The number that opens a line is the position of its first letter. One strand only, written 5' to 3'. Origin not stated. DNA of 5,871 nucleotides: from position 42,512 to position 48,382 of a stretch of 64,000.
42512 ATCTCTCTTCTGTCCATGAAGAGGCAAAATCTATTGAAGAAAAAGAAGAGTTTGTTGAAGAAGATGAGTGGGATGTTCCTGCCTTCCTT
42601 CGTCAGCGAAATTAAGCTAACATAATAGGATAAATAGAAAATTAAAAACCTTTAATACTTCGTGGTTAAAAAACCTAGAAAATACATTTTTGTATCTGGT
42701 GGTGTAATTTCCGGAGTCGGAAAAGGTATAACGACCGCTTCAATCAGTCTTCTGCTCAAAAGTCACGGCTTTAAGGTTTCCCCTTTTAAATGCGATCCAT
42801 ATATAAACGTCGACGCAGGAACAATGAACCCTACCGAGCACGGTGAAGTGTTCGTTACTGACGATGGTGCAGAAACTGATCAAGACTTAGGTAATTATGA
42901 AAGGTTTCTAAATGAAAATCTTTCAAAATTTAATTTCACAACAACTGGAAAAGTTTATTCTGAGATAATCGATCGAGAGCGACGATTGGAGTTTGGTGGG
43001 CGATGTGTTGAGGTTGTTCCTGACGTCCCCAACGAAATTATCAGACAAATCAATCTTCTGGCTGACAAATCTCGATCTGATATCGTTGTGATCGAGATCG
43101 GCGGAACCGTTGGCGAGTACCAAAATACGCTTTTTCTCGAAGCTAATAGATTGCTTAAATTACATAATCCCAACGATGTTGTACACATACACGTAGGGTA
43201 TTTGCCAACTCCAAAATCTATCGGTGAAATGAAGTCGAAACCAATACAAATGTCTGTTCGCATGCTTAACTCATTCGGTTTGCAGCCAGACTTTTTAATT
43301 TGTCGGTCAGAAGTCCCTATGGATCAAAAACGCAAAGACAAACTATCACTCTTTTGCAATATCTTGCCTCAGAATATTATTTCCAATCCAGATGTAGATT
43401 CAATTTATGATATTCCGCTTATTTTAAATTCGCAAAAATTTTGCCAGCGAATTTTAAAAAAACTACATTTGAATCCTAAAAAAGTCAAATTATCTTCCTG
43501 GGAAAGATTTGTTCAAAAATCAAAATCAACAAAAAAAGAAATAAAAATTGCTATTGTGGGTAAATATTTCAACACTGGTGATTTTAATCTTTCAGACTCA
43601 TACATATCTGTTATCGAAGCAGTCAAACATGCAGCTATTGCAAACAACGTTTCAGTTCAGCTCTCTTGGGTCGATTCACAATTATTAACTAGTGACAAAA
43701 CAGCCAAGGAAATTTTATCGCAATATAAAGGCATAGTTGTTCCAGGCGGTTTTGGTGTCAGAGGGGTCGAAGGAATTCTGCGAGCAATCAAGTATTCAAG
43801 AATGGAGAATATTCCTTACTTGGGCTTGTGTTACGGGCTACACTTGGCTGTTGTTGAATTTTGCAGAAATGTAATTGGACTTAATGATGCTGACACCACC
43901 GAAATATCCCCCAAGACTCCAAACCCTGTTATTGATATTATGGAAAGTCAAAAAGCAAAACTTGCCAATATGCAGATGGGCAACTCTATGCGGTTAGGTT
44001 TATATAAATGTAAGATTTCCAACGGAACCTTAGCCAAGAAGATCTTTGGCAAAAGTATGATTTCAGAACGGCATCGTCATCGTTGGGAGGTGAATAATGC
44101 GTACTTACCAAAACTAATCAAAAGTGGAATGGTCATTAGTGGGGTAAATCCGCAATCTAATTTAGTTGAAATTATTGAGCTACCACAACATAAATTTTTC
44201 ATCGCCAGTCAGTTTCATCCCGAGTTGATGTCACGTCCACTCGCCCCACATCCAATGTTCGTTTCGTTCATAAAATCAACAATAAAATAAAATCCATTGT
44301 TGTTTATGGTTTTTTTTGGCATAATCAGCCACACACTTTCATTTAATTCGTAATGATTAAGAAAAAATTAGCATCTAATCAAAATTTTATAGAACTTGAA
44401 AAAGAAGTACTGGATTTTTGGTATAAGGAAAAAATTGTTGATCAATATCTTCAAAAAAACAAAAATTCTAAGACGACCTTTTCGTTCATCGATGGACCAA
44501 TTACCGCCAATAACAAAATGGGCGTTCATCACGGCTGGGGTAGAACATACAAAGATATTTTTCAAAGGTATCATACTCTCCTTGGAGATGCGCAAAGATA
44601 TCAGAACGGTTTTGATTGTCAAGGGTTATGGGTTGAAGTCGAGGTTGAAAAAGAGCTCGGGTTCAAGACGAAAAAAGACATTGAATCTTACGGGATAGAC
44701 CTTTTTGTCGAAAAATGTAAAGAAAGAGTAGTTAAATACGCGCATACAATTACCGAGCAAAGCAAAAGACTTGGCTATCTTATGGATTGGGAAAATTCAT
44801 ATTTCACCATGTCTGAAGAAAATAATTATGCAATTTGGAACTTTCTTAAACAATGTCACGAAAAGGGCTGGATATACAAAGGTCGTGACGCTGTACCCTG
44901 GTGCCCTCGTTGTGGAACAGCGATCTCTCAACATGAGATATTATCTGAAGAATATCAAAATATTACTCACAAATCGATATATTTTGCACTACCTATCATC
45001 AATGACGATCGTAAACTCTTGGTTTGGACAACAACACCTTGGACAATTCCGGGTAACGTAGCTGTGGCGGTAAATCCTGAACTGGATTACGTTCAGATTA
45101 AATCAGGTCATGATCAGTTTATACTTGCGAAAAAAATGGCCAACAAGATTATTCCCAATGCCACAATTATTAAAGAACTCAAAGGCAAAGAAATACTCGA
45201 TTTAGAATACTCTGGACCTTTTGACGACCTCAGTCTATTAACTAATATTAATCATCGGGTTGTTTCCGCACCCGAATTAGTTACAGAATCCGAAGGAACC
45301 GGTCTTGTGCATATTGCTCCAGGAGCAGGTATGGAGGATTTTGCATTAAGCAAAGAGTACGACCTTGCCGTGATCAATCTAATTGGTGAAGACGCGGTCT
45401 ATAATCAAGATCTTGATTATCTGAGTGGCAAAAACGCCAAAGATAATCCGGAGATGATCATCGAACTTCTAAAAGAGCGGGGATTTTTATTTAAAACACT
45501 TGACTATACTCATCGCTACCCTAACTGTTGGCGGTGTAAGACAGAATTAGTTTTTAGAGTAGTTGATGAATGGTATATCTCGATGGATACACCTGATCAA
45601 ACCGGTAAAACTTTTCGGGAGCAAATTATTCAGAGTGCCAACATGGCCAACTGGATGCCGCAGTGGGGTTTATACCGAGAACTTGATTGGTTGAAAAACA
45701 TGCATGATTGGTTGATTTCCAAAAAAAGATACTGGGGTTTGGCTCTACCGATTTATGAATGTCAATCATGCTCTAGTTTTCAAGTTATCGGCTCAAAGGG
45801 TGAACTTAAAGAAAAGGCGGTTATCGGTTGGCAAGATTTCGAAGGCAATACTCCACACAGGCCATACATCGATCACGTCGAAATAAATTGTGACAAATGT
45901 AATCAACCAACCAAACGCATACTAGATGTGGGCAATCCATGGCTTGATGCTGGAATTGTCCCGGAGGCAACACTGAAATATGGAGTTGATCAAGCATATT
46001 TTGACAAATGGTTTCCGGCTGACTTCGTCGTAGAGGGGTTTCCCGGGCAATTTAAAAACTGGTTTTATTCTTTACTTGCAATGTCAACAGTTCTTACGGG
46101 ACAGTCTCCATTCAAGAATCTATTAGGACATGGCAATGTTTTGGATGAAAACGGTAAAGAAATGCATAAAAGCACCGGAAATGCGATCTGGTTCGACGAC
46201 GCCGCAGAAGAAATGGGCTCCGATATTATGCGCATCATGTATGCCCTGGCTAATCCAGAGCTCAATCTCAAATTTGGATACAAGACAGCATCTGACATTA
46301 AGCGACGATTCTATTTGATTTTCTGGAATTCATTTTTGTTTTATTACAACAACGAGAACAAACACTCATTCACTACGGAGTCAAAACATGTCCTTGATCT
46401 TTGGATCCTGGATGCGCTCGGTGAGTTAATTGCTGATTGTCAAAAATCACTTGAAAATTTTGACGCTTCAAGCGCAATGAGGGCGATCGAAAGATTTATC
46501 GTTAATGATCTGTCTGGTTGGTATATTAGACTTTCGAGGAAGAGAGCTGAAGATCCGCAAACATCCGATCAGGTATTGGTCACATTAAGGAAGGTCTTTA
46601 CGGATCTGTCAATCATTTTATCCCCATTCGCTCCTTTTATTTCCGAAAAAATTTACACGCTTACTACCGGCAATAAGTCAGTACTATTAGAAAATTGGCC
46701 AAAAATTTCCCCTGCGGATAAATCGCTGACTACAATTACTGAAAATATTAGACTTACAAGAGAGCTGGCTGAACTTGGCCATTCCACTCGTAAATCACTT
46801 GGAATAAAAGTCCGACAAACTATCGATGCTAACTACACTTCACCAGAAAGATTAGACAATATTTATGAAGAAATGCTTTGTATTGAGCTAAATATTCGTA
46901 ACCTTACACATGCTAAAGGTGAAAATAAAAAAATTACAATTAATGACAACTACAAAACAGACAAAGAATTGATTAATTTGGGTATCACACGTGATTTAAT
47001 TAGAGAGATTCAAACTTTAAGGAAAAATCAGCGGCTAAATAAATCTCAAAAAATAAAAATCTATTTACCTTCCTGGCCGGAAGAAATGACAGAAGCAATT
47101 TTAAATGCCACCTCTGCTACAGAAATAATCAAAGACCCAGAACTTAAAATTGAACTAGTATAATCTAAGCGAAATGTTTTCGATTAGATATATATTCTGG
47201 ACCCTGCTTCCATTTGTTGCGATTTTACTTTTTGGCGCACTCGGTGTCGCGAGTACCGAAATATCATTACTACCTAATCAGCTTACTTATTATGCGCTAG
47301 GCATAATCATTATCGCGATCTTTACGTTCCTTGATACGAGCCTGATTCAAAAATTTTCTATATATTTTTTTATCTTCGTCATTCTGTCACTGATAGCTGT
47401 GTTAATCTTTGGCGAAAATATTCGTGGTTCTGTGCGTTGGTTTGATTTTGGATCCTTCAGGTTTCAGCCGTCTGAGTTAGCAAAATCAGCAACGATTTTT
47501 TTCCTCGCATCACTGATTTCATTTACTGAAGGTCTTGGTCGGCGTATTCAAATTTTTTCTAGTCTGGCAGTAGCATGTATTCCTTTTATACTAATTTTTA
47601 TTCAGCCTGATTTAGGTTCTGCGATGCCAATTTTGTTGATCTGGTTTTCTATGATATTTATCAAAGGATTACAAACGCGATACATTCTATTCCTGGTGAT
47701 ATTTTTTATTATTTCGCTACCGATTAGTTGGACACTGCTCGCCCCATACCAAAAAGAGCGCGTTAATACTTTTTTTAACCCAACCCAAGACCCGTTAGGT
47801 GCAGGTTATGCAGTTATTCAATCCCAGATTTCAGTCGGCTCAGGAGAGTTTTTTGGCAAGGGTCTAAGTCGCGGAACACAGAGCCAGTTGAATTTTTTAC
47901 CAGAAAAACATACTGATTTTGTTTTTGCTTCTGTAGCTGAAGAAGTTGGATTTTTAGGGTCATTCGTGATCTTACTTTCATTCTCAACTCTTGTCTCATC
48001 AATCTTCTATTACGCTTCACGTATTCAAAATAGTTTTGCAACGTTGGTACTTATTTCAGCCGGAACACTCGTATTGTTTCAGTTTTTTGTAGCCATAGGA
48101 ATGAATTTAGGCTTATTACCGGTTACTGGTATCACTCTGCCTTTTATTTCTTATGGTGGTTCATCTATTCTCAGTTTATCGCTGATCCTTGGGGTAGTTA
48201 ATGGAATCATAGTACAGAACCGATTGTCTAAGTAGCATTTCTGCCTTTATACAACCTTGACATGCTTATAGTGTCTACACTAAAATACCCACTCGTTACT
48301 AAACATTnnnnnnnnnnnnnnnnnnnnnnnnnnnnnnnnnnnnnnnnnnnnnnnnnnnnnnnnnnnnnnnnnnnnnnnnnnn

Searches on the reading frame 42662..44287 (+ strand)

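Call 8: search_protein_families(library=pfam, proteins=[window:42662-44287:+], max_evalue=0.001)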
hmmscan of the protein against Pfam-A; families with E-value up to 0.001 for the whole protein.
window:42662-44287:+ (542 aa): 4 families
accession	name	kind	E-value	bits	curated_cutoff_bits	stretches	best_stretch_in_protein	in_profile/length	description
PF06418.20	CTP_synth_N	-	6.3e-104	347.5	26.1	1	7-270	1-265/265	CTP synthase N-terminus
PF00117.34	GATase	-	2.2e-32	112.7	22.8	1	310-538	2-189/190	Glutamine amidotransferase class-I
PF01656.29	CbiA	-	2.8e-05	24.5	25.4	1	17-111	8-54/125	CobQ/CobB/MinD/ParA nucleotide binding domain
PF07722.19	Peptidase_C26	-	0.00011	22.5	20.5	0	382-521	104-219/219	Peptidase C26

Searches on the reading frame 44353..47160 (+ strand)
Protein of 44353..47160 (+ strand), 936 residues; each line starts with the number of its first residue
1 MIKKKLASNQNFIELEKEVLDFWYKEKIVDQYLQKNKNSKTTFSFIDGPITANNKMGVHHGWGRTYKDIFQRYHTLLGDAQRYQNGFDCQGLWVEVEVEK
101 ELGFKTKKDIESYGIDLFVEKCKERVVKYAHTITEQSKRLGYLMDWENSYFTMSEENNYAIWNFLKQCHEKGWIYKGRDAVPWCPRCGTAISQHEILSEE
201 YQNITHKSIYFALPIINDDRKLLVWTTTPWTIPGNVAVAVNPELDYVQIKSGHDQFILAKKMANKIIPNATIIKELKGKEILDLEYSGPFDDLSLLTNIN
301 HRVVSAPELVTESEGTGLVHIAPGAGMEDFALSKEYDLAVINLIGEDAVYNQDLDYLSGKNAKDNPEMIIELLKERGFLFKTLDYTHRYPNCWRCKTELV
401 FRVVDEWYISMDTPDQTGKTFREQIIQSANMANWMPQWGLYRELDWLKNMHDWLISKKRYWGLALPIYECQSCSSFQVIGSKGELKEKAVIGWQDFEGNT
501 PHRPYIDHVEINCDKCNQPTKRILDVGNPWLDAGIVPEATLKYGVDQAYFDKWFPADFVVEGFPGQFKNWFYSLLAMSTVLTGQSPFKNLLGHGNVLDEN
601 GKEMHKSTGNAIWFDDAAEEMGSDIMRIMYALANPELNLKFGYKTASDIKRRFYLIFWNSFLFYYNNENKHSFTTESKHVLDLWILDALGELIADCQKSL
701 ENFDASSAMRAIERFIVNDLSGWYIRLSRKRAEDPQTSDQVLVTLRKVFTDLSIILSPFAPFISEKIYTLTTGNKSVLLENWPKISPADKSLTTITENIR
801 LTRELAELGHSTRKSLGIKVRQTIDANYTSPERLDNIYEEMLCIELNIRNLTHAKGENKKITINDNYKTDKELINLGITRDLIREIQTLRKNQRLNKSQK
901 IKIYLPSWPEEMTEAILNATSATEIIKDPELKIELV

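Call 8: search_protein_families(library=pfam, proteins=[window:44353-47160:+], max_evalue=0.001)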
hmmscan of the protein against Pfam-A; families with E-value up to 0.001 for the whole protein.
window:44353-47160:+ (936 aa): 4 families
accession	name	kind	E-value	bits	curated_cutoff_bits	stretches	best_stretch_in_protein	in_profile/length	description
PF00133.28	tRNA-synt_1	-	8.1e-92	308.5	22.7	1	19-634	2-406/414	tRNA synthetases class I (I, L, M and V)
PF08264.19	Anticodon_1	-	1.7e-28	99.8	25.1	1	682-825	1-145/148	Anticodon-binding domain of tRNA ligase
PF09334.17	tRNA-synt_1g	-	5.9e-10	38.9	20.1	0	530-636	248-360/391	tRNA synthetases class I (M)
PF19302.4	DUF5915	-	1.5e-06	28.3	27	1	857-908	96-147/195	Domain of unknown function (DUF5915)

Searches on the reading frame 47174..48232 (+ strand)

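Call 8: search_protein_families(library=pfam, proteins=[window:47174-48232:+], max_evalue=0.001)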
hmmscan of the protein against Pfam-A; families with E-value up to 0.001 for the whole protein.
window:47174-48232:+ (353 aa): 1 family
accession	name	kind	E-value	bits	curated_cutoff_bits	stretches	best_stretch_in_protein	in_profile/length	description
PF01098.24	FTSW_RODA_SPOVE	-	2e-88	297.2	26.4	1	20-349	25-354/356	Cell cycle protein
